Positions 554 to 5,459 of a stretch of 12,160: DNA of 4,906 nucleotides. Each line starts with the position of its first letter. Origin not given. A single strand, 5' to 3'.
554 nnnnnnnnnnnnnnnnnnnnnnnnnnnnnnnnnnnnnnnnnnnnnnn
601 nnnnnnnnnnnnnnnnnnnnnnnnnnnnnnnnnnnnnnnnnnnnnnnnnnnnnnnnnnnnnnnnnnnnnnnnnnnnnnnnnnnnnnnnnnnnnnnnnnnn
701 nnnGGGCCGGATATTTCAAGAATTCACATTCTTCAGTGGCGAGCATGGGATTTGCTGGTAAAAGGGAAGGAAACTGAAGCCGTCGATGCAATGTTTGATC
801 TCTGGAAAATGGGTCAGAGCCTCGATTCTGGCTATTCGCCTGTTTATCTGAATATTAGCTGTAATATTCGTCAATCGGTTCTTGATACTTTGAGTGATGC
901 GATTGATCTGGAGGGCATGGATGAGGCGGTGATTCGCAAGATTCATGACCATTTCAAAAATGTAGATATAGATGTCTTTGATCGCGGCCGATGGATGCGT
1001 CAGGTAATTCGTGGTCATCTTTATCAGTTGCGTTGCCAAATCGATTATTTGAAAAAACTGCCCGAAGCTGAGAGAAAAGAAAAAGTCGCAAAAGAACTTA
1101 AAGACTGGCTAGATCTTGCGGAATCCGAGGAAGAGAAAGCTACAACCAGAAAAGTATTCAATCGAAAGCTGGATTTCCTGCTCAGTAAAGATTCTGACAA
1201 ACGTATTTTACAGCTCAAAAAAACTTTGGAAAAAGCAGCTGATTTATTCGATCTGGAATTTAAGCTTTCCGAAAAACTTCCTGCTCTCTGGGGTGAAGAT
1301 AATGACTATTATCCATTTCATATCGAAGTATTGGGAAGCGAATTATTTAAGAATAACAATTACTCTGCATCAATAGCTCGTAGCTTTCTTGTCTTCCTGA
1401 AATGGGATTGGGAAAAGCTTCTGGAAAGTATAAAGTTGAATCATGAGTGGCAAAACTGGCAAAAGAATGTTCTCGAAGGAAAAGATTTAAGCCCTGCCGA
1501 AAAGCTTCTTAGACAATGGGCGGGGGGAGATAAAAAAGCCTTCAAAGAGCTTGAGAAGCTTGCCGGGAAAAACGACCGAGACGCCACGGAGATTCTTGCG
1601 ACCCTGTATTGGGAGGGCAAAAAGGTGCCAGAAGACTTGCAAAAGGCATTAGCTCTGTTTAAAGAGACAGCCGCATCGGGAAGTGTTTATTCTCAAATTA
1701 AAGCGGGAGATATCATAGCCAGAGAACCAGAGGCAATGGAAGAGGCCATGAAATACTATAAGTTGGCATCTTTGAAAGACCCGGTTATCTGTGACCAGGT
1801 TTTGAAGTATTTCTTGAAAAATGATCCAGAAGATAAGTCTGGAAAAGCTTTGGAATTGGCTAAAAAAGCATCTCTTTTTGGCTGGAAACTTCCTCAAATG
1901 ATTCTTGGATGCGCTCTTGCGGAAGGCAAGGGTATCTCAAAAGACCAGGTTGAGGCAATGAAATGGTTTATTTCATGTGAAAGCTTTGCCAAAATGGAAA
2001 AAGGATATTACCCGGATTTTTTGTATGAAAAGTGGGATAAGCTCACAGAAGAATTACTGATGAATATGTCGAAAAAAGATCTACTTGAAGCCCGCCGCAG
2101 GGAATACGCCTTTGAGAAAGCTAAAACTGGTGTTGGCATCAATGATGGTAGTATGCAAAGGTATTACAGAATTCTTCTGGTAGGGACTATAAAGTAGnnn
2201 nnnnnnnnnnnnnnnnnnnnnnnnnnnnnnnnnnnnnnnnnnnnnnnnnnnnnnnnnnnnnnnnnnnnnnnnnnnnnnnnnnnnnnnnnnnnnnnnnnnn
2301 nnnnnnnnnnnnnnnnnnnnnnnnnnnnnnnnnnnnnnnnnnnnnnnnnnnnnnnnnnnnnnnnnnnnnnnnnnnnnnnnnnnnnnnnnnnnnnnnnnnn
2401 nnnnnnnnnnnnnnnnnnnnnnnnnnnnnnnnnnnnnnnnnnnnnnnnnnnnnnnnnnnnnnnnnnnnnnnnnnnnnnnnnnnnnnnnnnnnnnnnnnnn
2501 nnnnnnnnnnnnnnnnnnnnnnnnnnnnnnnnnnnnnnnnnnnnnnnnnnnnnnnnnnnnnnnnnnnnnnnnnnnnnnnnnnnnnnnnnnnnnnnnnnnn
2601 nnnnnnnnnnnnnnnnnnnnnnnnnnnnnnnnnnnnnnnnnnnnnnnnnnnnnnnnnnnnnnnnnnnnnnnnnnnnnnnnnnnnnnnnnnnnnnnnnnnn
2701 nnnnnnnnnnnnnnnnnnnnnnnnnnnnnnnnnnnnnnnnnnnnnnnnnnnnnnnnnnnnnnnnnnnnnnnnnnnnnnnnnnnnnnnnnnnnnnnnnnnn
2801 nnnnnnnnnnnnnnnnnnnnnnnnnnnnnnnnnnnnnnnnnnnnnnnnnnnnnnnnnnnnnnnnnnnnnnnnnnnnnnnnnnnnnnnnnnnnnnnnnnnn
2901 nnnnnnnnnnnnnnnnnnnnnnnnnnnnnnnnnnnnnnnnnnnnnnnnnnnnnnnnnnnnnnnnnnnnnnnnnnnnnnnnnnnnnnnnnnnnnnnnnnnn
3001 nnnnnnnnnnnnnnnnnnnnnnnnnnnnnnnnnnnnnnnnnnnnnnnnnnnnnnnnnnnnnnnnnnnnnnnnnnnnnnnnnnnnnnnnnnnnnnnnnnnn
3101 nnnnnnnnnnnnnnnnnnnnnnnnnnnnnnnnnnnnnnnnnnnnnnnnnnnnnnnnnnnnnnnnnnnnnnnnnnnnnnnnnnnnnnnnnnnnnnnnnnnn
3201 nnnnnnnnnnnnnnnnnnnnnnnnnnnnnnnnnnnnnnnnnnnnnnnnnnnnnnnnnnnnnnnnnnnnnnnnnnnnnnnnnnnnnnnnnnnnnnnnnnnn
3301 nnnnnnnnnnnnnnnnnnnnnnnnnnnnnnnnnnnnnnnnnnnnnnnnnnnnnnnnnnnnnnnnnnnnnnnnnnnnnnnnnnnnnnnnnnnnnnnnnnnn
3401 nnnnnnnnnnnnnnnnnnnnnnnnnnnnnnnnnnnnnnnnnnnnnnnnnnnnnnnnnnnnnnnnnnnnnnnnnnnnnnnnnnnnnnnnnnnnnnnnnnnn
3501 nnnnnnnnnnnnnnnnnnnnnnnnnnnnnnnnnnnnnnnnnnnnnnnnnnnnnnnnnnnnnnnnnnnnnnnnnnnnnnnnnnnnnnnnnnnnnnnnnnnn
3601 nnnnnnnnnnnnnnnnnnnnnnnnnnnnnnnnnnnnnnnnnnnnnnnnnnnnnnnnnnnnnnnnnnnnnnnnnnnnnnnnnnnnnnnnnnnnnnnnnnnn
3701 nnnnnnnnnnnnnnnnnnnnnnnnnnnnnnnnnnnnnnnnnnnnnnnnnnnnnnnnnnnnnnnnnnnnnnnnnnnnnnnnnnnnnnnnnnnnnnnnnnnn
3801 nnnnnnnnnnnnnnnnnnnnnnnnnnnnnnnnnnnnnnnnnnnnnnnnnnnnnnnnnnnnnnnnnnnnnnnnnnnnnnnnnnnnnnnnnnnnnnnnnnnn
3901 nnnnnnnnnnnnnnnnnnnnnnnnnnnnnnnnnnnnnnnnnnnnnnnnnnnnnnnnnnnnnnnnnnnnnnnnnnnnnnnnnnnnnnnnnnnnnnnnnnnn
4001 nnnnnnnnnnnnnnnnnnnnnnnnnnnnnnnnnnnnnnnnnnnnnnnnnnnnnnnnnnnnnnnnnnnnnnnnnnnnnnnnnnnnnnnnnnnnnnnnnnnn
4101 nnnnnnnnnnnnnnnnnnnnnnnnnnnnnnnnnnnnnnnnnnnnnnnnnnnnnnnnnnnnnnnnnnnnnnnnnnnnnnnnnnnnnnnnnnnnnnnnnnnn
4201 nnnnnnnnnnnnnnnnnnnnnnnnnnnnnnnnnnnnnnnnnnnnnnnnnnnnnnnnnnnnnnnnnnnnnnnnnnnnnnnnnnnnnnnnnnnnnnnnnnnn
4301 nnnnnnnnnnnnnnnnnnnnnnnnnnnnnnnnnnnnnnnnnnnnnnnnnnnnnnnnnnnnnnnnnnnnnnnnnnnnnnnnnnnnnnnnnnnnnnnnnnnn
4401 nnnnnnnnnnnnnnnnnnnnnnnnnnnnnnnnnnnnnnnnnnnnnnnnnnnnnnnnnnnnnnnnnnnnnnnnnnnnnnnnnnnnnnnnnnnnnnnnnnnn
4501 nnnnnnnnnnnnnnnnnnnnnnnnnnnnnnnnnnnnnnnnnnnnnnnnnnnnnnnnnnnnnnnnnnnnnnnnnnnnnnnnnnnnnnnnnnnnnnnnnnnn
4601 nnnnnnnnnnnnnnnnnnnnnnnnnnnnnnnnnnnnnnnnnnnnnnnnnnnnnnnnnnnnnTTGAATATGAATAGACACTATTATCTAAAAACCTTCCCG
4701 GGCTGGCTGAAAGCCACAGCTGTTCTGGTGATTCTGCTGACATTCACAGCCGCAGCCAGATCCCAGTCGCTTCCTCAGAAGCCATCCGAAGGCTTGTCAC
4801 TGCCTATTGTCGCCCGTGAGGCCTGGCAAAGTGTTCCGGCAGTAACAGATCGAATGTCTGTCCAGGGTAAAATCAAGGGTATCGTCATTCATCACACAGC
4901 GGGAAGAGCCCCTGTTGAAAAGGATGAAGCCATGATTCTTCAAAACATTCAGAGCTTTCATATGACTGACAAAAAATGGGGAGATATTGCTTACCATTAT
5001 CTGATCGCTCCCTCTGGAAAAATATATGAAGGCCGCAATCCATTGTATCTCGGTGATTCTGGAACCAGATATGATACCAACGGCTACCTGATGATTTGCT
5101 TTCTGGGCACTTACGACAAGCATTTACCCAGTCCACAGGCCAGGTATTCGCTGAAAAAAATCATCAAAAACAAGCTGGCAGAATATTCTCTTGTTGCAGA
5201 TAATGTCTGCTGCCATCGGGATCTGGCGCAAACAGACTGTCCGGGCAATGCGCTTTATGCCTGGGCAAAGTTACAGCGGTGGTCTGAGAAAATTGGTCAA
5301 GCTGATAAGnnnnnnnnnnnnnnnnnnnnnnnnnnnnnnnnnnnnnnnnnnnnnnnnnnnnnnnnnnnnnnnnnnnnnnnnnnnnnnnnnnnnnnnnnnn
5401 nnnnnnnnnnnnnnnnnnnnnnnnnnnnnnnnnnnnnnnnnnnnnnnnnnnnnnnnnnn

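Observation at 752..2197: Unrecognised ~260-aa N-terminal domain fused to Sel1-like repeats, in a low-GC gene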

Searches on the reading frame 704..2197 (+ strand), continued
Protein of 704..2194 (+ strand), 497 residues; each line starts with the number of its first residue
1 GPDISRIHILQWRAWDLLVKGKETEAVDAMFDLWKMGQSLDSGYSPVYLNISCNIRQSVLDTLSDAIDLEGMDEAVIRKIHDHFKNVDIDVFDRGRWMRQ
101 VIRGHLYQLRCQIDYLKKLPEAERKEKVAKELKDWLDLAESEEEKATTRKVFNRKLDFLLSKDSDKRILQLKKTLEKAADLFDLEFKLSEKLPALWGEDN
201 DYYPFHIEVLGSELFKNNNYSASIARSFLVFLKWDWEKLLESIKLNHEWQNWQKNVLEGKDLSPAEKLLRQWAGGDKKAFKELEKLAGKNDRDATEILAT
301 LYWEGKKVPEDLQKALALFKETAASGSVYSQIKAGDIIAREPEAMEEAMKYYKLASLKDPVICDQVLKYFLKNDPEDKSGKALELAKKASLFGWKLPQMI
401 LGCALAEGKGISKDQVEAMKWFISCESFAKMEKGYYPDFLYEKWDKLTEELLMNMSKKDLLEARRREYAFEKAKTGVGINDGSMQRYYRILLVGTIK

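Call 77: fold_search(model_id=the predicted structure, library=viral)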
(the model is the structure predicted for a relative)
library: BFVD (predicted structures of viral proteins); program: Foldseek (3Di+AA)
matches with E <= 10: 386; with E <= 0.001: 12
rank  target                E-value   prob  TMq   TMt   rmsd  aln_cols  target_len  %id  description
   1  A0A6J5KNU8            1.0e-04  1.00  0.24  0.27  28.9       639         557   13  Sel1-like repeat [uncultured Caudovirales phage]
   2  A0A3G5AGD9            1.7e-04  1.00  0.21  0.28  26.5       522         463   14  Sel1 repeat family protein [Hyperionvirus sp.]
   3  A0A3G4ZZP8            2.1e-04  1.00  0.20  0.23  27.2       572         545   14  Uncharacterized protein [Harvfovirus sp.]
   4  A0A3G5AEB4            2.7e-04  1.00  0.17  0.21  31.4       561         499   14  Uncharacterized protein [Hyperionvirus sp.]
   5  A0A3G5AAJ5            2.8e-04  0.99  0.17  0.16  29.0       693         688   13  Sel1 repeat family protein [Hyperionvirus sp.]
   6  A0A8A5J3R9            3.4e-04  1.00  0.19  0.22  15.4       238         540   18  (no name in the UniProt tables at hand)
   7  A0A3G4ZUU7            5.4e-04  1.00  0.20  0.38  16.1       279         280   18  Sel1 repeat family protein [Edafosvirus sp.]
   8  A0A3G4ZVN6            5.6e-04  1.00  0.21  0.39  19.0       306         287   16  Sel1 repeat family protein [Edafosvirus sp.]
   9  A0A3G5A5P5            6.1e-04  1.00  0.23  0.24  26.7       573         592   15  Sel1 domain protein repeat-containing protein [Hyperionvirus sp.]
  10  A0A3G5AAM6            7.1e-04  1.00  0.23  0.36  22.9       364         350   15  Sel1 repeat family protein [Hyperionvirus sp.]
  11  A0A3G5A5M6            8.6e-04  1.00  0.22  0.40  12.1       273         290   18  Uncharacterized protein [Harvfovirus sp.]
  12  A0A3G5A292            8.6e-04  1.00  0.25  0.38  28.6       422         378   15  Sel1 repeat family protein [Harvfovirus sp.]
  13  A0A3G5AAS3            1.5e-03  1.00  0.22  0.51   8.8       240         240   15  Sel1 repeat family protein [Hyperionvirus sp.]
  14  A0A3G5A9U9            1.5e-03  1.00  0.21  0.24  28.5       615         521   14  Sel1 repeat family protein [Hyperionvirus sp.]
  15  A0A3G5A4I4            1.6e-03  1.00  0.20  0.34  25.4       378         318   17  Sel1 repeat family protein [Harvfovirus sp.]
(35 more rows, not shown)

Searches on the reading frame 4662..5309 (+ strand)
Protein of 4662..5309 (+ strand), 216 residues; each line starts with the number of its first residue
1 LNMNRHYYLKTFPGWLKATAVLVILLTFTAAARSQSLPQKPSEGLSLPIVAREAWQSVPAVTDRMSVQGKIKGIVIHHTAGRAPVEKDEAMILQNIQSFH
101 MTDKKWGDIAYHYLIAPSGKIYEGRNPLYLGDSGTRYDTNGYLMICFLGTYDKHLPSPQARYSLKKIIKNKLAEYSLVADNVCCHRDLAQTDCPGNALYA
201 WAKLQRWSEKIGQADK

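Call 4: search_protein_families(library=pfam, proteins=[window:4662-5309:+], max_evalue=0.01)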
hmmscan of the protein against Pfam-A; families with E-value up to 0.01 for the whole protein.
window:4662-5309:+ (216 aa): 1 family
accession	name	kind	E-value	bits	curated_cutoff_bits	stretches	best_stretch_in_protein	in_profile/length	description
PF01510.30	Amidase_2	-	2.6e-13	50.9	26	1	69-196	3-131/131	N-acetylmuramoyl-L-alanine amidase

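Call 22: search_protein_families(library=ncbifam, proteins=[window:4662-5309:+], max_evalue=0.01)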
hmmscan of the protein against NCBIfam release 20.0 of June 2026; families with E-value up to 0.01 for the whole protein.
window:4662-5309:+ (216 aa): 0 families

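Call 74: search_protein_families(library=padloc, proteins=[window:4662-5309:+], max_evalue=0.01)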
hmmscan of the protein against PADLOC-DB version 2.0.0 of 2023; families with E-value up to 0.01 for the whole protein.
window:4662-5309:+ (216 aa): 0 families

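Call 75: search_protein_families(library=phrogs, proteins=[window:4662-5309:+], max_evalue=0.01)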
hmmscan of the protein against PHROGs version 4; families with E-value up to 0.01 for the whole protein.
window:4662-5309:+ (216 aa): 7 families
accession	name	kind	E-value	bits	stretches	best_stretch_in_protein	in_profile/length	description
phrog_1493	-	lysis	3.4e-19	70.3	1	49-211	12-170/394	endolysin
phrog_822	-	lysis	3e-16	60.8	1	65-205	18-156/215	amidase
phrog_35436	-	lysis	1e-07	32.5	1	92-197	34-137/266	amidase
phrog_1794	-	lysis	0.00021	21.8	1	69-214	54-198/336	amidase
phrog_833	-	lysis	0.005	17.5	0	68-116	27-66/294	endolysin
phrog_7698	-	lysis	0.0051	17.6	0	171-211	124-153/316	endolysin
phrog_3088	-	lysis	0.0072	17.1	0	166-214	112-159/248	amidase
